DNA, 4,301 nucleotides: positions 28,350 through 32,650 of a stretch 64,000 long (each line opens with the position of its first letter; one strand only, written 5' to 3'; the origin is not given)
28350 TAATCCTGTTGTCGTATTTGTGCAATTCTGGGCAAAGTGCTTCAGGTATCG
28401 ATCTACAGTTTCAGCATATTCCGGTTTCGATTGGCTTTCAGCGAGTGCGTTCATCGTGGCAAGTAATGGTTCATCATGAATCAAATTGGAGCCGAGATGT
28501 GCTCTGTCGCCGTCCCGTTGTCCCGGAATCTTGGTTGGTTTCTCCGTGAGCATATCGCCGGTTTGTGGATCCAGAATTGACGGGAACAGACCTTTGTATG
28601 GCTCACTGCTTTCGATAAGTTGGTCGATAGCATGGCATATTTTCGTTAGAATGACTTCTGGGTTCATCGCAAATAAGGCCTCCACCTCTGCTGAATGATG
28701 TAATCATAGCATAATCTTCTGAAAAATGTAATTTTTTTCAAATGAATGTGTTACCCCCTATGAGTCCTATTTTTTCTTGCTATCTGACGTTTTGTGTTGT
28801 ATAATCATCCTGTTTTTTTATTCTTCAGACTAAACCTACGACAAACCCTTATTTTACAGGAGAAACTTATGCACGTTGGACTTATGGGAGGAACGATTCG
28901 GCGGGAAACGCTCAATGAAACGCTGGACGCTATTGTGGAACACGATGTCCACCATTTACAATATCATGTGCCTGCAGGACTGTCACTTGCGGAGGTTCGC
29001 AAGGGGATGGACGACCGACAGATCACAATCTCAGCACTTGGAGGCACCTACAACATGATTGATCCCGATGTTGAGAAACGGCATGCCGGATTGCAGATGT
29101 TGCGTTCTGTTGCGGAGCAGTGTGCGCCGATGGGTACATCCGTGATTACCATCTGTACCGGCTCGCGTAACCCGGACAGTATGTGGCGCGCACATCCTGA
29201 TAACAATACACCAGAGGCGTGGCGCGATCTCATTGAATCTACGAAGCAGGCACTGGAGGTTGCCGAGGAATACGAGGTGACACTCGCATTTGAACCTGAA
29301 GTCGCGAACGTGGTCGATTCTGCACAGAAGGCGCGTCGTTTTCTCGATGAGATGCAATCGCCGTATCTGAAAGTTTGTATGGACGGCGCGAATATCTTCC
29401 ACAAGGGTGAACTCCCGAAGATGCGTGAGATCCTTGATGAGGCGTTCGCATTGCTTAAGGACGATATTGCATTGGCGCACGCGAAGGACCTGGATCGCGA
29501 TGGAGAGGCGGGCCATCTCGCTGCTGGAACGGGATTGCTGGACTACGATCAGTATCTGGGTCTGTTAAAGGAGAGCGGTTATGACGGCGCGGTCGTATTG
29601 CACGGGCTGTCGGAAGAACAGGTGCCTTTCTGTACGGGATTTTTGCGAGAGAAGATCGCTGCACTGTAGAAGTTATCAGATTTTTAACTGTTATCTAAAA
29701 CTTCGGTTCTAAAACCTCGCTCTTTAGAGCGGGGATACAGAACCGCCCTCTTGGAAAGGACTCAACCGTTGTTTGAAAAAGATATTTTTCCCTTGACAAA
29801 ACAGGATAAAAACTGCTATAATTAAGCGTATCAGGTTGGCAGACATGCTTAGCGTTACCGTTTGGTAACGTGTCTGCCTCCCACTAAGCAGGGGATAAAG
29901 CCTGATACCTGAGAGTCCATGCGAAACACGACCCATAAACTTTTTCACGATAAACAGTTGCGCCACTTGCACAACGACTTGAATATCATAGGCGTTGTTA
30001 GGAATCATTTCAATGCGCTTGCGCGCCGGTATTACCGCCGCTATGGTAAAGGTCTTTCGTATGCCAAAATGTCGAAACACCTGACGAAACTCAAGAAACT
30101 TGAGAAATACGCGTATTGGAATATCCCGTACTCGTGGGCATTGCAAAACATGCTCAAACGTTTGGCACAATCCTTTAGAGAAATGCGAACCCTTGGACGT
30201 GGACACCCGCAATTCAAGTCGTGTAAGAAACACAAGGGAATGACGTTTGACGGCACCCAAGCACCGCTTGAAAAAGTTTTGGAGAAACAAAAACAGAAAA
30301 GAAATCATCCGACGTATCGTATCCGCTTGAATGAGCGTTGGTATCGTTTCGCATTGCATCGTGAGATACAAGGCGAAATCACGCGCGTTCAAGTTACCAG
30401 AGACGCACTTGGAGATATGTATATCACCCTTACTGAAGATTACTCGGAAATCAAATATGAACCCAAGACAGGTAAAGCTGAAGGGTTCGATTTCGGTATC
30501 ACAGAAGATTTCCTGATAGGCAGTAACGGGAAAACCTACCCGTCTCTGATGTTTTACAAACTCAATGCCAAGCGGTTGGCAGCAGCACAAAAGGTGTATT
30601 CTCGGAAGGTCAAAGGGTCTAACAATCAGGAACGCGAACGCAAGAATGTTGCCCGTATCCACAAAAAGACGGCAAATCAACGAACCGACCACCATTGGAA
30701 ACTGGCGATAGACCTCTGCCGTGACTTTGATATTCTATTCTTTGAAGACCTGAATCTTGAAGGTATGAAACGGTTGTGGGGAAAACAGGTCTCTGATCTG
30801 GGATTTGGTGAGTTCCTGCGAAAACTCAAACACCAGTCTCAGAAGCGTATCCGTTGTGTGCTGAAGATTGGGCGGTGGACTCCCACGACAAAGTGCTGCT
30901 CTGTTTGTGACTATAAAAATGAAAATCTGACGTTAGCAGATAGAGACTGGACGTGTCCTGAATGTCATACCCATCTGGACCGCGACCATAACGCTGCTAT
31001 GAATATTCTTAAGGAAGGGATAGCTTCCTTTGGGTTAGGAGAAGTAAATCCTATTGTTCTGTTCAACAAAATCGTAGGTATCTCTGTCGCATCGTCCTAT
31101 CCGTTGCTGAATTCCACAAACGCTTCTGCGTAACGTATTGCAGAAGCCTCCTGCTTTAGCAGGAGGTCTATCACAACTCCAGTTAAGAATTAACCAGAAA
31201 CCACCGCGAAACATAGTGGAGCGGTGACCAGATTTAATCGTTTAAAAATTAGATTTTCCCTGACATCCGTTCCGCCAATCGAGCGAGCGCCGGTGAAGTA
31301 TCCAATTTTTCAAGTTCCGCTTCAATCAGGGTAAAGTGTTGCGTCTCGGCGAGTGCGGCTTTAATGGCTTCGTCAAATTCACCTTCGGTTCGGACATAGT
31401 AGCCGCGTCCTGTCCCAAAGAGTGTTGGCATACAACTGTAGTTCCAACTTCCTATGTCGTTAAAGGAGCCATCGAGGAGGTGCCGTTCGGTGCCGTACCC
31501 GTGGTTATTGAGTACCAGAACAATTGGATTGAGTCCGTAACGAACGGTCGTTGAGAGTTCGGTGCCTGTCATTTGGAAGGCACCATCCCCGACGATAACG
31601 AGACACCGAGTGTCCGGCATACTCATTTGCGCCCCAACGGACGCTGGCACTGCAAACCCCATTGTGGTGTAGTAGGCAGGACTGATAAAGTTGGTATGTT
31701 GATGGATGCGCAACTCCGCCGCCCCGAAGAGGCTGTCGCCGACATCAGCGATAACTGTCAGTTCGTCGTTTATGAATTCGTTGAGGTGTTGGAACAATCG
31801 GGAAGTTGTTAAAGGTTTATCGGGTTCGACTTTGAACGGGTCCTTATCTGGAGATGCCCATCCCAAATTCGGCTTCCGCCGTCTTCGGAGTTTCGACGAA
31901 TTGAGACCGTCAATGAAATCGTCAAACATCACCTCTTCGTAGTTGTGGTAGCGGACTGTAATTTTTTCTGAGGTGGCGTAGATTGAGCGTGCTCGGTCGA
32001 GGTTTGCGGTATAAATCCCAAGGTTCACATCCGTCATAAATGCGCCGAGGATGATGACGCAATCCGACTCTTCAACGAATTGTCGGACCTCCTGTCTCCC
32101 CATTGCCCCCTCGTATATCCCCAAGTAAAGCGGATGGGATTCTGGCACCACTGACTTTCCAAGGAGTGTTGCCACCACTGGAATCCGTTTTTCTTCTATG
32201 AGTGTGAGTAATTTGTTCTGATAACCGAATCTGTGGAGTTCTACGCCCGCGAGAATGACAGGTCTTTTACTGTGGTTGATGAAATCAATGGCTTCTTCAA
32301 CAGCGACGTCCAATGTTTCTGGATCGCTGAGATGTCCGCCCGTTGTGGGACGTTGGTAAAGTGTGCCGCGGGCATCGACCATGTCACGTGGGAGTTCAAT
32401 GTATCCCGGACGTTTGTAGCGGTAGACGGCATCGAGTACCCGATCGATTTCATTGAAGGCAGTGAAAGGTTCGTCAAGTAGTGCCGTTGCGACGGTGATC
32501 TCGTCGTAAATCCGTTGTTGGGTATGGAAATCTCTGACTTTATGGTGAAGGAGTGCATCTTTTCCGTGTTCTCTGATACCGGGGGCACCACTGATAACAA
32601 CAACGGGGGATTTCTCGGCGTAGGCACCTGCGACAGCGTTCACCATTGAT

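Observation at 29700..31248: Solo TnpB (OMEGA-type RNA-guided nuclease) with intact catalytic triad and hairpin-rich ends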

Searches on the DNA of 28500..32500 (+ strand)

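Call 4: search_rna_families(source=window, start=28500, end=32500, threshold=evalue, max_evalue=10, show_alignments=3)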
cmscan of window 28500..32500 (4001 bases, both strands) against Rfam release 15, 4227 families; matches with E-value up to 10: 2.
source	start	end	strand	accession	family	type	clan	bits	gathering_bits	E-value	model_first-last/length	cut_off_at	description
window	31241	31313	+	RF04291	mir-368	Gene; miRNA;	CL00149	23.5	58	0.28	1-72/72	no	mir-368 microRNA precursor family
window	31032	31087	-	RF02119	FTX_1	Gene; lncRNA;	-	17.5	50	4.5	1-71/71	no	FTX transcript, XIST regulator conserved region 1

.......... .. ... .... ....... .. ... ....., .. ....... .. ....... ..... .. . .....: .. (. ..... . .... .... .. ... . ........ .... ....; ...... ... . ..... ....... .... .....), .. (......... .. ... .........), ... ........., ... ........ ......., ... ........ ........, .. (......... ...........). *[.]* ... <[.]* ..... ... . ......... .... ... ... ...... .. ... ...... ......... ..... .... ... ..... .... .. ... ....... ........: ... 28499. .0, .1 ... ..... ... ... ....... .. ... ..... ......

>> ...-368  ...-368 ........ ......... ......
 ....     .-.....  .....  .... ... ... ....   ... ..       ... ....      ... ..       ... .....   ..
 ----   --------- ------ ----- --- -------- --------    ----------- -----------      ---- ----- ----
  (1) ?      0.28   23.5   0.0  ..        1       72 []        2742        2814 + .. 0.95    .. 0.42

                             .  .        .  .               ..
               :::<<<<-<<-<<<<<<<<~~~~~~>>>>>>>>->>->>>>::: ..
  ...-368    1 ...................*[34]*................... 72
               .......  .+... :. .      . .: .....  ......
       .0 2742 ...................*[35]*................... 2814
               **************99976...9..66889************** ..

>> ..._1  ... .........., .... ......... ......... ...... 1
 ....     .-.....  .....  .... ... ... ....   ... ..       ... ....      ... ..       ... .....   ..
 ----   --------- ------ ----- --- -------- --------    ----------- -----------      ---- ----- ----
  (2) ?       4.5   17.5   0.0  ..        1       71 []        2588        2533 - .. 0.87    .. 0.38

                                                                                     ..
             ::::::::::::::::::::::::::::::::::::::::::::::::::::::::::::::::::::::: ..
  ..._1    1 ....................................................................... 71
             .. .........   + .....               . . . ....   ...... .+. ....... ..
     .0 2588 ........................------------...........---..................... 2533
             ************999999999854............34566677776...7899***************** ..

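Call 57: build_rna_model(alignment_id=A3, structure=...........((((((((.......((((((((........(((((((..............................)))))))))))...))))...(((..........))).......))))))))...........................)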
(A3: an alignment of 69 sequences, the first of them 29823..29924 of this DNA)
Model R1 built from alignment A3 (69 sequences, 158 columns); structure: as given.
model positions 102; base pairs 26; branch points 1; effective number of sequences 2.55; information 0.59 bits per position. Calibrated on 0.2 Mb of random sequence (short: E-values are rough).
structure used (alignment columns):
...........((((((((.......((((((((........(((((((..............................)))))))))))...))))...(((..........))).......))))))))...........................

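Call 59: search_with_rna_model(model_id=R1, sources=[window, L001, L002, L003, L004, L005, L006, L007, L008, L009, L010, L011, L012, L013, L014, L015, L016, L017, L018, L019, L020, L021, L022, L023, L024, L025, L026, L027, L028, L029, L030, L031, L032, L033, L034, L035, L036, L037, L038, L039, L040, L041, L042, L043, L044, L045, L046, L047, L048, L049, L050, L051, L052, L053, L054, L055, L056, L057, L058, L059, L060, L061, L062, L063, L064, L065, L066, L067, L068, L069, L070, L071, L072, L073, L074, L075, L076, L077, L078, L079, L080, L081, L085, L086, L087, L088, L089, L090, L091, L092, L093, L094, L095, L096, L097, L098, L099, L100, L101, L102], max_evalue=1)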
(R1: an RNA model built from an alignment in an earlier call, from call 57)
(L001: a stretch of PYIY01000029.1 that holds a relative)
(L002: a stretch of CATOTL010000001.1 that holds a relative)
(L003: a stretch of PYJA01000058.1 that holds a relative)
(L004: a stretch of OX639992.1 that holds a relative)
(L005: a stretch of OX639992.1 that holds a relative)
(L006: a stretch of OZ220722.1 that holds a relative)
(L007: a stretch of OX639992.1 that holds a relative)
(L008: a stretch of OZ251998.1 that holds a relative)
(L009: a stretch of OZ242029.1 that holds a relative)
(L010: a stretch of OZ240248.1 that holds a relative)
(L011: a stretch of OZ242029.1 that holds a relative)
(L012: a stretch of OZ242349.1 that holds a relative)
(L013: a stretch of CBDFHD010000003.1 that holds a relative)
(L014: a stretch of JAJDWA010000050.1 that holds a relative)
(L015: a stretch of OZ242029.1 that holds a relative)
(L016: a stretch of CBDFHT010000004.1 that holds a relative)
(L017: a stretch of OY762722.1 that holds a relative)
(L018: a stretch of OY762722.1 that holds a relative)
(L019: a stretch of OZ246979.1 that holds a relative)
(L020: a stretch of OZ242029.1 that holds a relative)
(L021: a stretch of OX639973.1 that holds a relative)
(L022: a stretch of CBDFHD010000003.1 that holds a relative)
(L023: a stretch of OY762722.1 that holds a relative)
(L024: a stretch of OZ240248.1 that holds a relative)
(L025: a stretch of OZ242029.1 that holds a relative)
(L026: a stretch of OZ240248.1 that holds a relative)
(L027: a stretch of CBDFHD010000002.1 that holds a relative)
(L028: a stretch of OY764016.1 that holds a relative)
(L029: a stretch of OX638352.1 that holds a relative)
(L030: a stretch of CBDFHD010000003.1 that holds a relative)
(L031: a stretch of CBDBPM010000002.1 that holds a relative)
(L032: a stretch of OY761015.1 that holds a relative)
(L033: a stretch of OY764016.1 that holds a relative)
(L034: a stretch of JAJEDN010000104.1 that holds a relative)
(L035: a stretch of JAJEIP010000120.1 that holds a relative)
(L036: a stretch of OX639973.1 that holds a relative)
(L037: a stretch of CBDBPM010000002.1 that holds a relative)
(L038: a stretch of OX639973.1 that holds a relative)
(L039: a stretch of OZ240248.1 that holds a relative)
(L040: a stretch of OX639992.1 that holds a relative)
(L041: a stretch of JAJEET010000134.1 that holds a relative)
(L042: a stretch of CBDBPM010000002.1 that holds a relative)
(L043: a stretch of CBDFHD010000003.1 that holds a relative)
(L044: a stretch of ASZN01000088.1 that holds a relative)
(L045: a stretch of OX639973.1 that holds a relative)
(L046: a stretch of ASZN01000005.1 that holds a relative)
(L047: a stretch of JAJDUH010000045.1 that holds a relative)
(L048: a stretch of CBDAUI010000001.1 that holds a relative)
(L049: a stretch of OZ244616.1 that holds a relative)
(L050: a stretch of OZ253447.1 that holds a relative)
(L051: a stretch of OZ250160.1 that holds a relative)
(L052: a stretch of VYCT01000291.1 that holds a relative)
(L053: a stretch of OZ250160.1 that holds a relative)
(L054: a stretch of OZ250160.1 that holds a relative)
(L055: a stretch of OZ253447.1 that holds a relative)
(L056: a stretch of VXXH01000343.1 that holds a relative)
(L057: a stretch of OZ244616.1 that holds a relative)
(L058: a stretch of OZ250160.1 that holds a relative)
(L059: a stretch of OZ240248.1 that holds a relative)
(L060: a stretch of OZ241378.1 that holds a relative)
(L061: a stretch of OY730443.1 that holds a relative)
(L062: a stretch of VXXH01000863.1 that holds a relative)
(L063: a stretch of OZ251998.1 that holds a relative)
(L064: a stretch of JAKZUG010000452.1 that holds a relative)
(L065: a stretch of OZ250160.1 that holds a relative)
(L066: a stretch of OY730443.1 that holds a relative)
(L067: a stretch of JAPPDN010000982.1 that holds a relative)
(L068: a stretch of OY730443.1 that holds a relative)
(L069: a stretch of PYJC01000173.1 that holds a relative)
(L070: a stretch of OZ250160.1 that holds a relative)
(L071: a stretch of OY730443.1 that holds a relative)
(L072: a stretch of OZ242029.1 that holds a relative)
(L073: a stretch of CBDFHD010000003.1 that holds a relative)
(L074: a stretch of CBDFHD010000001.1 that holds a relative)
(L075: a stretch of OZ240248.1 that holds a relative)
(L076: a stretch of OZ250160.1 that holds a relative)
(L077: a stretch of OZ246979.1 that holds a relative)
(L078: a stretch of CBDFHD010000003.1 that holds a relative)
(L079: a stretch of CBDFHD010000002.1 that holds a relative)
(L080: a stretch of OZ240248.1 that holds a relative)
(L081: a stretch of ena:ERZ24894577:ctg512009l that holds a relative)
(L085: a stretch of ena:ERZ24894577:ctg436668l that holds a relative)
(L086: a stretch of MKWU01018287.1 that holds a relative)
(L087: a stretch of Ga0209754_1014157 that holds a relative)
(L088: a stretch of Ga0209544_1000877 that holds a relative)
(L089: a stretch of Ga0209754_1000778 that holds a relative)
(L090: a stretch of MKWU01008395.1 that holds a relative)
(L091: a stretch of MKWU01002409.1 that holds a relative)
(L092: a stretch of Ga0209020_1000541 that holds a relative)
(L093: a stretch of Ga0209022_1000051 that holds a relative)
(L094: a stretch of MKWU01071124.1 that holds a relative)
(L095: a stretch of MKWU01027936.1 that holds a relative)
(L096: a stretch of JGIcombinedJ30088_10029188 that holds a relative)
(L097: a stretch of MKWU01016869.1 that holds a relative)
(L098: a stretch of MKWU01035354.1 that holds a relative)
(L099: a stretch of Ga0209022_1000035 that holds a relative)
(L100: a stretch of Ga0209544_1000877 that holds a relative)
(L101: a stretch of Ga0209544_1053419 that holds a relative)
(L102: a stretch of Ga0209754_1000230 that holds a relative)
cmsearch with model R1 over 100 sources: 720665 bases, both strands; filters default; matches with E-value up to 1: 104.
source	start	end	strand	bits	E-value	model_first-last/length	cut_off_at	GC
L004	2905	3006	+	117.7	2.5e-24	1-102/102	no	0.45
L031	2905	3006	+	117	3.6e-24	1-102/102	no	0.44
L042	2905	3006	+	116.3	5.3e-24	1-102/102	no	0.47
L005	2905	3006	+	115.5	8e-24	1-102/102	no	0.46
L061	2905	3006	+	115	1.1e-23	1-102/102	no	0.45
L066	2905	3006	+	114.7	1.3e-23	1-102/102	no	0.44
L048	2905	3006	+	114.4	1.4e-23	1-102/102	no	0.46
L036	2904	3006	+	113.8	2e-23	1-102/102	no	0.45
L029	2905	3006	+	112.8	3.6e-23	1-102/102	no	0.44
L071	2903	3006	+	111.6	6.6e-23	1-102/102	no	0.45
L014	2905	3006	+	111.6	6.6e-23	1-102/102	no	0.48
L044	2905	3006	+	110.9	9.6e-23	1-102/102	no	0.38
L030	2905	3006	+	110.7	1.1e-22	1-102/102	no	0.44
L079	2905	3006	+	110.7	1.1e-22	1-102/102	no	0.44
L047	2905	3006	+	110.5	1.2e-22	1-102/102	no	0.47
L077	2905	3006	+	109.9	1.7e-22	1-102/102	no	0.47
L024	2905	3006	+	109.9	1.7e-22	1-102/102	no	0.46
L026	2906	3006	+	109.1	2.6e-22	1-102/102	no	0.47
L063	1404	1505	+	108.8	3.1e-22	1-102/102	no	0.43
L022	2906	3006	+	108.6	3.3e-22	1-102/102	no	0.47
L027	2906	3006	+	108.6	3.3e-22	1-102/102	no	0.47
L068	2903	3006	+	108.5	3.6e-22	1-102/102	no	0.45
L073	2905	3006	+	107.7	5.6e-22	1-102/102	no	0.48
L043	2906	3006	+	107.6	6e-22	1-102/102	no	0.48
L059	2905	3006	+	106.6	9.9e-22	1-102/102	no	0.48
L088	2906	3006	+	105.5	1.9e-21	1-102/102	no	0.5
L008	2905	3006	+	104.9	2.5e-21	1-102/102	no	0.46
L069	2905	3006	+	104.1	3.9e-21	1-102/102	no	0.47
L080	2906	3006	+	103.2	6.3e-21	1-102/102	no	0.5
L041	2906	3006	+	103.1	6.7e-21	1-102/102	no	0.46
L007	2906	3006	+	102.4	1e-20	1-102/102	no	0.49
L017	2906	3006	+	102.1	1.2e-20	1-102/102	no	0.49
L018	2902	3006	+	101.9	1.3e-20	1-102/102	no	0.45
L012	2905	3006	+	101.8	1.3e-20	1-102/102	no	0.48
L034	2906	3006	+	101.6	1.6e-20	1-102/102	no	0.44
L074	2904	3006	+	101.1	2e-20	1-102/102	no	0.47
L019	2906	3006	+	100.7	2.5e-20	1-102/102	no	0.48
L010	2903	3006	+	100.7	2.5e-20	1-102/102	no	0.47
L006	2906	3006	+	100.7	2.5e-20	1-102/102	no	0.44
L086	2574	2674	+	100.5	2.7e-20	1-102/102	no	0.49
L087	580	680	+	100.5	2.7e-20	1-102/102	no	0.49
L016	2904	3006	+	99.8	4.1e-20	1-102/102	no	0.48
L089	2906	3006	+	99.4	4.9e-20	1-102/102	no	0.46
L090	1008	1108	+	99.4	4.9e-20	1-102/102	no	0.46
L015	2903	3006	+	98.8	7e-20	1-102/102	no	0.45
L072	2903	3006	+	98.8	7e-20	1-102/102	no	0.45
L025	2903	3006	+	98.2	9.8e-20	1-102/102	no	0.45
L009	2903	3006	+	98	1.1e-19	1-102/102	no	0.45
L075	279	381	+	97.5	1.4e-19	1-102/102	no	0.5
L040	2898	3006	+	96.6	2.3e-19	1-102/102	no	0.48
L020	2903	3006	+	96.1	3e-19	1-102/102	no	0.47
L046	2902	3006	+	94.5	7.4e-19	1-102/102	no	0.46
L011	2903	3006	+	93.3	1.4e-18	1-102/102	no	0.48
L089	1230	1333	+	93.2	1.5e-18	1-102/102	no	0.47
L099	2903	3006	+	93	1.7e-18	1-102/102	no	0.5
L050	2905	3006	+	92.7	1.9e-18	1-102/102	no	0.43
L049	2903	3006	+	90.5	6.5e-18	1-102/102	no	0.44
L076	2903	3006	+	90.4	6.6e-18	1-102/102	no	0.43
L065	2903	3006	+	90.4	6.7e-18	1-102/102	no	0.45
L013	2902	3006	+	90.3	7.1e-18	1-102/102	no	0.44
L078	2902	3006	+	90.3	7.1e-18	1-102/102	no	0.44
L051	507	608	+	89.8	9.4e-18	1-102/102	no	0.52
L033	2899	3006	+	89.6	1e-17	1-102/102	no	0.48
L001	2881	3006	+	89.3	1.2e-17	1-102/102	no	0.58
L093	2903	3006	+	89.1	1.4e-17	1-102/102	no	0.49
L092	2902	3006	+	88.8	1.6e-17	1-102/102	no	0.47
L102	1030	1134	+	88.8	1.6e-17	1-102/102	no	0.47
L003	2913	3006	+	88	2.4e-17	1-102/102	no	0.46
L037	2906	3006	+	87.6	3.1e-17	1-102/102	no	0.45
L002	2905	3006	+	87.4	3.5e-17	1-102/102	no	0.45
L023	2903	3006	+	87.3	3.6e-17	1-102/102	no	0.54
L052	262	360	+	86.8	4.6e-17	1-102/102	no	0.48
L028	2899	3006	+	85.5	9.6e-17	1-102/102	no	0.48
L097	2262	2389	+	85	1.2e-16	1-102/102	no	0.52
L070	2903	3006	+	82.5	5e-16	1-102/102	no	0.43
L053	2903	3006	+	81.8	7.1e-16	1-102/102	no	0.43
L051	2905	3006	+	81.2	9.7e-16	1-102/102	no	0.46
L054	2903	3006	+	80.6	1.4e-15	1-102/102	no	0.44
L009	6630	6727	-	80.2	1.7e-15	1-102/102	no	0.45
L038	2879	3006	+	79.8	2.1e-15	1-102/102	no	0.51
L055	2902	3006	+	79.8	2.1e-15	1-102/102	no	0.43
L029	4254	4354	+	79.7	2.2e-15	1-102/102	no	0.49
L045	2879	3006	+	79.4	2.7e-15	1-102/102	no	0.52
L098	1629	1756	+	78.8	3.7e-15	1-102/102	no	0.52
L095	1381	1508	+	77.7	6.8e-15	1-102/102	no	0.54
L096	1719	1846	+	77.7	6.8e-15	1-102/102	no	0.54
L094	1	83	+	71.7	1.7e-13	19-102/102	5'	0.52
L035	2902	3006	+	58.8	1.9e-10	1-102/102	no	0.49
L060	2764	2863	+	57.7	3.4e-10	1-102/102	no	0.43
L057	2903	3006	+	57.1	4.7e-10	1-102/102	no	0.42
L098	423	526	+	55.4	1.2e-09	1-102/102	no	0.49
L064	2907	3006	+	54.5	2e-09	1-102/102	no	0.48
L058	2903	3006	+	53.5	3.4e-09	1-102/102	no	0.41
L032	2909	3006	+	52.7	5.3e-09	1-102/102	no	0.51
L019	2243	2345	-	45.1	3.2e-07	1-102/102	no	0.49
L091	1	45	+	37.4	2.1e-05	58-102/102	5'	0.47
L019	1572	1678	-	33.5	0.00017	1-102/102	no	0.5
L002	5391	5489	+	25.6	0.013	1-102/102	no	0.46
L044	4262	4353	+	23.6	0.039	1-102/102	no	0.37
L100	1591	1656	+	23.4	0.042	1-102/102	no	0.41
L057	2080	2180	+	23.2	0.047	1-102/102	no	0.46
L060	2909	3006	+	20.9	0.17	1-102/102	no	0.37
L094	1339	1419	-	19.6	0.35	1-102/102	no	0.52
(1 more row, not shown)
